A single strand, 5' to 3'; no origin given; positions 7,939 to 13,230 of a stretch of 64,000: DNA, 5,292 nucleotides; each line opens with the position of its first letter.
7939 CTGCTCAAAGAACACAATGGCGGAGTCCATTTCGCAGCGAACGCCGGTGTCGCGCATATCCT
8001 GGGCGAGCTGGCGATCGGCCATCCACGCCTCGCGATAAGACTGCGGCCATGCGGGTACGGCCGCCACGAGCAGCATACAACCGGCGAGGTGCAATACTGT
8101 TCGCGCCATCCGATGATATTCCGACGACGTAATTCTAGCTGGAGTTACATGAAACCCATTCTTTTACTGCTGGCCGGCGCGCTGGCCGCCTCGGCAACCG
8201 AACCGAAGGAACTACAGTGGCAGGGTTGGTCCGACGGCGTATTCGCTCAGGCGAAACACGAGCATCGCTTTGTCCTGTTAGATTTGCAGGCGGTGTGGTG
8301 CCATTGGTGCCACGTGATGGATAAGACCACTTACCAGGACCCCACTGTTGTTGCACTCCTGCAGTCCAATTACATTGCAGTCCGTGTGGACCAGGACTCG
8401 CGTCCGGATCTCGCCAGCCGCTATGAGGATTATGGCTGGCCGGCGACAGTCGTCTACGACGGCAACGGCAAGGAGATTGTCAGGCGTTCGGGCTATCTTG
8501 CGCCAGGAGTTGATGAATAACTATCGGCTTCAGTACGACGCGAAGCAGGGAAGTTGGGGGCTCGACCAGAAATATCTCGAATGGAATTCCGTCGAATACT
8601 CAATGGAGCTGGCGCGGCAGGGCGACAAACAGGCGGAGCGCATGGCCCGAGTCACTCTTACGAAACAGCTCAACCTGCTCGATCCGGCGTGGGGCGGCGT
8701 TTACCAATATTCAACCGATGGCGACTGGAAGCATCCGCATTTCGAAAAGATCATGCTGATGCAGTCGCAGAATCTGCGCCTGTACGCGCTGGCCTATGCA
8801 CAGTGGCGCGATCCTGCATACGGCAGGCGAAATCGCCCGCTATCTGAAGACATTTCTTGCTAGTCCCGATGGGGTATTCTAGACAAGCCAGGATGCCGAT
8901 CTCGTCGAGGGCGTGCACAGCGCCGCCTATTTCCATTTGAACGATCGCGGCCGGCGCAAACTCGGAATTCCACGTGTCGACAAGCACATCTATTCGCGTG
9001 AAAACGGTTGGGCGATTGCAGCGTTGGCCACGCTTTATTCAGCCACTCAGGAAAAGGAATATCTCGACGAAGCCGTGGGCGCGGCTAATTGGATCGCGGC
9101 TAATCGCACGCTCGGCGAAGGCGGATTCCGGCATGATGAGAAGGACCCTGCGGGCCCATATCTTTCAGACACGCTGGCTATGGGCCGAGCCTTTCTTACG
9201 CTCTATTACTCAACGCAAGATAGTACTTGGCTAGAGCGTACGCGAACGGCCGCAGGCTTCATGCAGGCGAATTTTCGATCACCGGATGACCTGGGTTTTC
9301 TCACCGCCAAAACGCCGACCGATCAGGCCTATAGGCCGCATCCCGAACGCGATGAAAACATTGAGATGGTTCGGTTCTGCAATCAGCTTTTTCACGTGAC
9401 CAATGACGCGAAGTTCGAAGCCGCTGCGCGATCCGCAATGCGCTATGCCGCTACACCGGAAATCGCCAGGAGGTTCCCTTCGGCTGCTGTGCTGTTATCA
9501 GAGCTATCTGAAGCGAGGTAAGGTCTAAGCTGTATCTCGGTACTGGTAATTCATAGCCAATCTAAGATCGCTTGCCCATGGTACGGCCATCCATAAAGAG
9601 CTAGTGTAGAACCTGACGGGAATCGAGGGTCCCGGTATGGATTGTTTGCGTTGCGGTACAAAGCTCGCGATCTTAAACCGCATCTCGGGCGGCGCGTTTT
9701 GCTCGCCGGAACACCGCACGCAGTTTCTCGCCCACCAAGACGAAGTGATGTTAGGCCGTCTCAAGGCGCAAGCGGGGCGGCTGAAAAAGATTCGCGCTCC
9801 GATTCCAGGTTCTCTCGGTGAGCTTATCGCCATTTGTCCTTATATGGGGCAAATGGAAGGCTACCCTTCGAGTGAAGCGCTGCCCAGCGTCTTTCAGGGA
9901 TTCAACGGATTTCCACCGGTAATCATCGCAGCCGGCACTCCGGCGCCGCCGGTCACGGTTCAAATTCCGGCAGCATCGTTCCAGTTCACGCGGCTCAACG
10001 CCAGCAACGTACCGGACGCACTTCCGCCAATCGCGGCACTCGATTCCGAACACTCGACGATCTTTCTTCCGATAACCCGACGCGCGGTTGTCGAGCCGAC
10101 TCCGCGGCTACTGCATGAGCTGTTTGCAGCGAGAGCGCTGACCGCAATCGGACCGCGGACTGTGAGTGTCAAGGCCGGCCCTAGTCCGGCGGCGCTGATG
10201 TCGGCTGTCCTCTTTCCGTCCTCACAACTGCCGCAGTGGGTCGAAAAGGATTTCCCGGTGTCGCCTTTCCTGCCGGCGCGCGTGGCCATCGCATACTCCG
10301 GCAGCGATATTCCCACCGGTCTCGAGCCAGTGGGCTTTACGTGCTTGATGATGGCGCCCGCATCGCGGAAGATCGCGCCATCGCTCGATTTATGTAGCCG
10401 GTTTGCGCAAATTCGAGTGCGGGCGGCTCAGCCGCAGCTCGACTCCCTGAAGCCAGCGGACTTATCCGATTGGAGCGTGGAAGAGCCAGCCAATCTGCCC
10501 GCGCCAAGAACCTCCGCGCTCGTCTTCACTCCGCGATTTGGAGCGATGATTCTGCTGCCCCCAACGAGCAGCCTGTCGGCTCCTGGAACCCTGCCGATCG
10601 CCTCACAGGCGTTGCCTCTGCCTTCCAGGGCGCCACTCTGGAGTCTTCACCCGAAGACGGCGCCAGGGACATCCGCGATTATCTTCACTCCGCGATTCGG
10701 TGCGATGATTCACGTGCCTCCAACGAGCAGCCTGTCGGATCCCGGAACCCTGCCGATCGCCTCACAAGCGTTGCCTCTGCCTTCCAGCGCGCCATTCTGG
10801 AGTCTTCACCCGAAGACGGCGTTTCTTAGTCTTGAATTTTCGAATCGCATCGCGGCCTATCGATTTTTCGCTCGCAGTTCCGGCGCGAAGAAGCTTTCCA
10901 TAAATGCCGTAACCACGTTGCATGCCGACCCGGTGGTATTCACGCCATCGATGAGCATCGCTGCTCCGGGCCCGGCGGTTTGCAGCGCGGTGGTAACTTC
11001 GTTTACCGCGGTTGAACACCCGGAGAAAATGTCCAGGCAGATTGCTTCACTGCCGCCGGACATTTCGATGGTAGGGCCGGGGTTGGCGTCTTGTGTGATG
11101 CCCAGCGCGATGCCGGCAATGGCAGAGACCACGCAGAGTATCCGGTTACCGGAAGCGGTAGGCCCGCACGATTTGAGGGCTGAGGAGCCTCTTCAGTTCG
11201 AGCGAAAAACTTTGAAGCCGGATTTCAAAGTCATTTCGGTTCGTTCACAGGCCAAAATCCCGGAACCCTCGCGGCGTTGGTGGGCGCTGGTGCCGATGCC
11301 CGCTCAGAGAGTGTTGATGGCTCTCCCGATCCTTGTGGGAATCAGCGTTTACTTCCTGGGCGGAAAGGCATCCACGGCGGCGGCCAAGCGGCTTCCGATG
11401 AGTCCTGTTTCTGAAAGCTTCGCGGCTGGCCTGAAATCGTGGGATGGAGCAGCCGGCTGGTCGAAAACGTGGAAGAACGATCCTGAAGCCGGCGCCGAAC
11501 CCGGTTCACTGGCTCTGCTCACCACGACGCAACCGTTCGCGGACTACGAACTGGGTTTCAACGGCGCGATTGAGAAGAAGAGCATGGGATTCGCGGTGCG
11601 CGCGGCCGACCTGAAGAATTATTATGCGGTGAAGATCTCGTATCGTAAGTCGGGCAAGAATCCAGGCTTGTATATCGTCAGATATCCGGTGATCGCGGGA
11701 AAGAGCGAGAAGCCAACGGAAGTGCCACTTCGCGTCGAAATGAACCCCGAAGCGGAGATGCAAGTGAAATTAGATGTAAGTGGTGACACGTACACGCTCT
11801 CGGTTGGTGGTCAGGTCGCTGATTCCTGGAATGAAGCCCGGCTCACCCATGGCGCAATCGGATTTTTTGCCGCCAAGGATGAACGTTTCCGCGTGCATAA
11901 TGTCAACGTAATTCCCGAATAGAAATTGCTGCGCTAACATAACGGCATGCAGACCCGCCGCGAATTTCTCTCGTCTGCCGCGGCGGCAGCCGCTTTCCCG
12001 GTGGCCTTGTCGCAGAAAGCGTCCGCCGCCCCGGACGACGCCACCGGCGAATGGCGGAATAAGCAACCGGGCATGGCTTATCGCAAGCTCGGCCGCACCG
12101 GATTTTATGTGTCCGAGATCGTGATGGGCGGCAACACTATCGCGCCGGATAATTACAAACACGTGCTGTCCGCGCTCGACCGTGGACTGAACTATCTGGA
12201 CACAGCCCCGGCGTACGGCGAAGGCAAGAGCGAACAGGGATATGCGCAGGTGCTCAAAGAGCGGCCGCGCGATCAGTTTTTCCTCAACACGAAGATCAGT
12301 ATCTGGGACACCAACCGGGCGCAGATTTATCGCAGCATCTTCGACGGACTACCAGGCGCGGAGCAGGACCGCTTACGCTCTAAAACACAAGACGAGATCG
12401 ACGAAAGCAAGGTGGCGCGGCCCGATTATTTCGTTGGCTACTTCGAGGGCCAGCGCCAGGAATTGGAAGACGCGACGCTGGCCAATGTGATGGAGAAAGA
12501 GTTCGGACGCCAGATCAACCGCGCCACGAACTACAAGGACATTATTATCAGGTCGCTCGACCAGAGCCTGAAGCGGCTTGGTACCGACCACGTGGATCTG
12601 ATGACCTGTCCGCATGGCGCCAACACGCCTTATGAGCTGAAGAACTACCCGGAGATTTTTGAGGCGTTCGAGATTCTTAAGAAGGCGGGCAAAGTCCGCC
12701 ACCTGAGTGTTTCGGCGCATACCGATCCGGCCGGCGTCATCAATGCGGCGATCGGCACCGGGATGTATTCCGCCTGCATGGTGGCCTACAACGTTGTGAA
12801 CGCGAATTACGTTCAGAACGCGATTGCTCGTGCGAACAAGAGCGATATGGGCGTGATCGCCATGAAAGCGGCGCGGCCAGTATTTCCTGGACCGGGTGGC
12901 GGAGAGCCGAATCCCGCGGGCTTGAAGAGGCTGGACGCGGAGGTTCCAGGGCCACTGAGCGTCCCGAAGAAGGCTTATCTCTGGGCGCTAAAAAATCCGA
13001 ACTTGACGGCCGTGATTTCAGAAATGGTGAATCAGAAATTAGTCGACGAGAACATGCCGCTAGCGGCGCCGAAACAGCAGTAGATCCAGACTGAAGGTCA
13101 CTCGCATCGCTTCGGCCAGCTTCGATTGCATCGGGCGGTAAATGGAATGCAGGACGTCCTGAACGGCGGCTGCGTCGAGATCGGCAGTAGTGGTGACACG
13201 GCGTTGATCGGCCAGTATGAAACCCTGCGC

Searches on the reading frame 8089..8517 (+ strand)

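Call 5: search_protein_families(library=pfam, proteins=[window:8089-8517:+], max_evalue=0.01)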
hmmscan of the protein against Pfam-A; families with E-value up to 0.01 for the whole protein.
window:8089-8517:+ (143 aa): 4 families
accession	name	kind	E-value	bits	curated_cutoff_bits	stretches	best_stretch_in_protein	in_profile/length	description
PF03190.21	Thioredox_DsbH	-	4.8e-24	85.6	27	1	41-127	19-113/163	Protein of unknown function, DUF255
PF13899.12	Thioredoxin_7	-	7.4e-16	58.5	27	1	43-124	1-82/83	Thioredoxin-like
PF13098.12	Thioredoxin_2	-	5.2e-09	36.8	27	1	55-139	1-97/104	Thioredoxin-like domain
PF00085.26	Thioredoxin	-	0.00023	21.6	23.5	1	56-129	15-84/103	Thioredoxin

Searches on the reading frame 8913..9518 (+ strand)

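Call 5: search_protein_families(library=pfam, proteins=[window:8913-9518:+], max_evalue=0.01)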
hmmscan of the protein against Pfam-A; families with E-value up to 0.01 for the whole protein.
window:8913-9518:+ (202 aa): 3 families
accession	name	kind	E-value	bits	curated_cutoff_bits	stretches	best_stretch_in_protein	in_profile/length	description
PF03663.20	Glyco_hydro_76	-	4.3e-05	23.6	25.9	0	11-60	201-250/366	Glycosyl hydrolase family 76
PF07944.18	Beta-AFase-like_GH127_cat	-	8.3e-05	22.2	24.9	1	35-174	131-253/376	Beta-L-arabinofuranosidase, GH127 catalytic domain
PF07470.19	Glyco_hydro_88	-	0.0002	20.9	26.6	1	30-135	30-124/352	Glycosyl Hydrolase Family 88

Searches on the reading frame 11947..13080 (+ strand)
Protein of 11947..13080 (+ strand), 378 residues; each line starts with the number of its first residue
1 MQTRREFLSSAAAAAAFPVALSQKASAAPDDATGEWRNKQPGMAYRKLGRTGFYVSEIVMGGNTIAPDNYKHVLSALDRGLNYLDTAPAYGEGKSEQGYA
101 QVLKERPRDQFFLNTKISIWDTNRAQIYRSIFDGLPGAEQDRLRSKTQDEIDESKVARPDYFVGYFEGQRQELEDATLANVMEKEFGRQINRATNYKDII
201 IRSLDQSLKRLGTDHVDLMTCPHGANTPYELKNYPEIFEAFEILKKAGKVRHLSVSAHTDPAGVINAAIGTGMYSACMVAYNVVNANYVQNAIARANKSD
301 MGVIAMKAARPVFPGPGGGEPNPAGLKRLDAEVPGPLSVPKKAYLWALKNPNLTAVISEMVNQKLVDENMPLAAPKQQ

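Call 79: search_protein_families(library=pfam, proteins=[window:11947-13080:+], max_evalue=0.001)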
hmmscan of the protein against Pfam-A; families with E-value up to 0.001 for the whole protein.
window:11947-13080:+ (378 aa): 1 family
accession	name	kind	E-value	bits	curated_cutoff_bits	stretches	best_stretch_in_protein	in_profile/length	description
PF00248.27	Aldo_ket_red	-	1.2e-25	90.6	24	1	67-307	19-190/291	Aldo/keto reductase family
